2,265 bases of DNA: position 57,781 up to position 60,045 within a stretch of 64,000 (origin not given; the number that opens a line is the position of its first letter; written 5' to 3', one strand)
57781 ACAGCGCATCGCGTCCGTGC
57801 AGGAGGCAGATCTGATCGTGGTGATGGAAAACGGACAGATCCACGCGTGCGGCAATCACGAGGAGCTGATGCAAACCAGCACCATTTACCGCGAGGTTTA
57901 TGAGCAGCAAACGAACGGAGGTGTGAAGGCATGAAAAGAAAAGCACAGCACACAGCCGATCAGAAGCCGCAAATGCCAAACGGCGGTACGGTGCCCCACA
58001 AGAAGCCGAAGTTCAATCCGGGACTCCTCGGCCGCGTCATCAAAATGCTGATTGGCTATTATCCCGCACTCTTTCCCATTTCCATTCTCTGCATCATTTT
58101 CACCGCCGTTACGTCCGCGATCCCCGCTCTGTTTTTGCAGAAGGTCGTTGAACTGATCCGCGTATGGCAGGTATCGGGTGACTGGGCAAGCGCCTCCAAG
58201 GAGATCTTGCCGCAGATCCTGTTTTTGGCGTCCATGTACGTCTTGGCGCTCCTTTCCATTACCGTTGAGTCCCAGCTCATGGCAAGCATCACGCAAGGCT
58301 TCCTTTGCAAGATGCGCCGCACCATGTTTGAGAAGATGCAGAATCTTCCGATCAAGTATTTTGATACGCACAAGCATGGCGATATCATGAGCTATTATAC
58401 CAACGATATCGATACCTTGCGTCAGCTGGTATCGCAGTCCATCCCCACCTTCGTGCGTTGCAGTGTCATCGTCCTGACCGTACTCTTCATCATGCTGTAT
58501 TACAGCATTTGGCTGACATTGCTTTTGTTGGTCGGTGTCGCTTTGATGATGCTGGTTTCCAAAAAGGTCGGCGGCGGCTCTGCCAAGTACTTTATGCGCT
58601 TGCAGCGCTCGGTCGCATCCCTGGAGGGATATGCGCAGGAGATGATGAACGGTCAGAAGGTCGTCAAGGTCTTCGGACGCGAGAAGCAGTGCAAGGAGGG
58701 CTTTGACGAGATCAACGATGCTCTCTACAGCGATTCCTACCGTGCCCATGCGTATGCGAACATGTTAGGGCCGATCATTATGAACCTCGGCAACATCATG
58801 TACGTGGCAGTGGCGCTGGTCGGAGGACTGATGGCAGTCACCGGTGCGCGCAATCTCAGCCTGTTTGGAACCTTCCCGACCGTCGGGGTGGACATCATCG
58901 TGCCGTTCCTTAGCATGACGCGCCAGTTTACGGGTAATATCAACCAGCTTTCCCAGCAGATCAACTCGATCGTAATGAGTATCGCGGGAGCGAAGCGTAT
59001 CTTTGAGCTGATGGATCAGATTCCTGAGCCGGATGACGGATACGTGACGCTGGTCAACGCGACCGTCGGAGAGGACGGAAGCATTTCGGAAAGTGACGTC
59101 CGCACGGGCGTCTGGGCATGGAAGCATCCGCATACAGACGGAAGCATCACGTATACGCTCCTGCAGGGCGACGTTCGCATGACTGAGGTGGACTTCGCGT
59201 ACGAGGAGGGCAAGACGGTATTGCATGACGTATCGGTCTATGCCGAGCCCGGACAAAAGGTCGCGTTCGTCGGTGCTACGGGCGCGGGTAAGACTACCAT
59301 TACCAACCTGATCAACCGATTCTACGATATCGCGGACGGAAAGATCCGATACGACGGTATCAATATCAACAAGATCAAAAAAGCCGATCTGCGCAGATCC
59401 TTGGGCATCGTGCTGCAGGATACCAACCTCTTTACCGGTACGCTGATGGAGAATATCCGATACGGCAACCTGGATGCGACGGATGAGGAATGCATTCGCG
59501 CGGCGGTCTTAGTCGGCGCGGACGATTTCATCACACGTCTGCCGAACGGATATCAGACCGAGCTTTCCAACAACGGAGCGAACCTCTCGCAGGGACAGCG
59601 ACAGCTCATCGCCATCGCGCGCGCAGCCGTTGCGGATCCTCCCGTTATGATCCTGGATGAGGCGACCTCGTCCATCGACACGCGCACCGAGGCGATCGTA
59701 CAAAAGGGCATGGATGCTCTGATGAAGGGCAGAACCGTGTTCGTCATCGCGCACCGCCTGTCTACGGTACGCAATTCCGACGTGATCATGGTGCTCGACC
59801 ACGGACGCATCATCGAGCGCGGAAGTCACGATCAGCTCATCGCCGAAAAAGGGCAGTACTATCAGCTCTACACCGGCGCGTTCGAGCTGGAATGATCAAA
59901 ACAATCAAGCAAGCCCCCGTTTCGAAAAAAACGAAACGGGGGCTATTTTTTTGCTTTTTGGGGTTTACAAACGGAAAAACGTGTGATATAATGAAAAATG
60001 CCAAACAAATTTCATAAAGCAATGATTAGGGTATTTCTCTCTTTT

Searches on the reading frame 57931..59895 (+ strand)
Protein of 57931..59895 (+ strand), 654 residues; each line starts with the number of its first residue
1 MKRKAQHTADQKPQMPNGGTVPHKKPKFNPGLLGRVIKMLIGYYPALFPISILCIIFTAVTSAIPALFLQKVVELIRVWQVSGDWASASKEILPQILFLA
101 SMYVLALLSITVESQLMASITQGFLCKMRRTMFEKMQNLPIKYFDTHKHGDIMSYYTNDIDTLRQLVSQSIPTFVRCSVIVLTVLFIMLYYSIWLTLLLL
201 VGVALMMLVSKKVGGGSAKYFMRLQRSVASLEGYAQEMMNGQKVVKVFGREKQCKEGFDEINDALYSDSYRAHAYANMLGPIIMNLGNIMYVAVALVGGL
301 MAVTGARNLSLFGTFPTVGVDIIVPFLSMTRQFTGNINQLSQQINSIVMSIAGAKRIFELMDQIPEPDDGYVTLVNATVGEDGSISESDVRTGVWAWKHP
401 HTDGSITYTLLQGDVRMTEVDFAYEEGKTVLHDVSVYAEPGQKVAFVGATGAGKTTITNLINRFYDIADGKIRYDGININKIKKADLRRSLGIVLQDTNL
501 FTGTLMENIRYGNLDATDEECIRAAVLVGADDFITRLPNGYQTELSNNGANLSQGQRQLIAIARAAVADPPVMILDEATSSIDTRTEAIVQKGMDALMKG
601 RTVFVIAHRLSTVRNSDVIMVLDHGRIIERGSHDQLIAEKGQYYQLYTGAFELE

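Call 57: search_protein_families(library=pfam, proteins=[window:57931-59895:+], max_evalue=0.00001)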
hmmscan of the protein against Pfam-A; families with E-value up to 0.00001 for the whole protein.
window:57931-59895:+ (654 aa): 2 families
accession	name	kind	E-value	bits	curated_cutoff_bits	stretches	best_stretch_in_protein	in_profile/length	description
PF00664.28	ABC_membrane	-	2.9e-43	148.9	28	1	50-316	3-264/274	ABC transporter transmembrane region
PF00005.33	ABC_tran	-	1.7e-28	100.4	25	1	431-580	1-137/137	ABC transporter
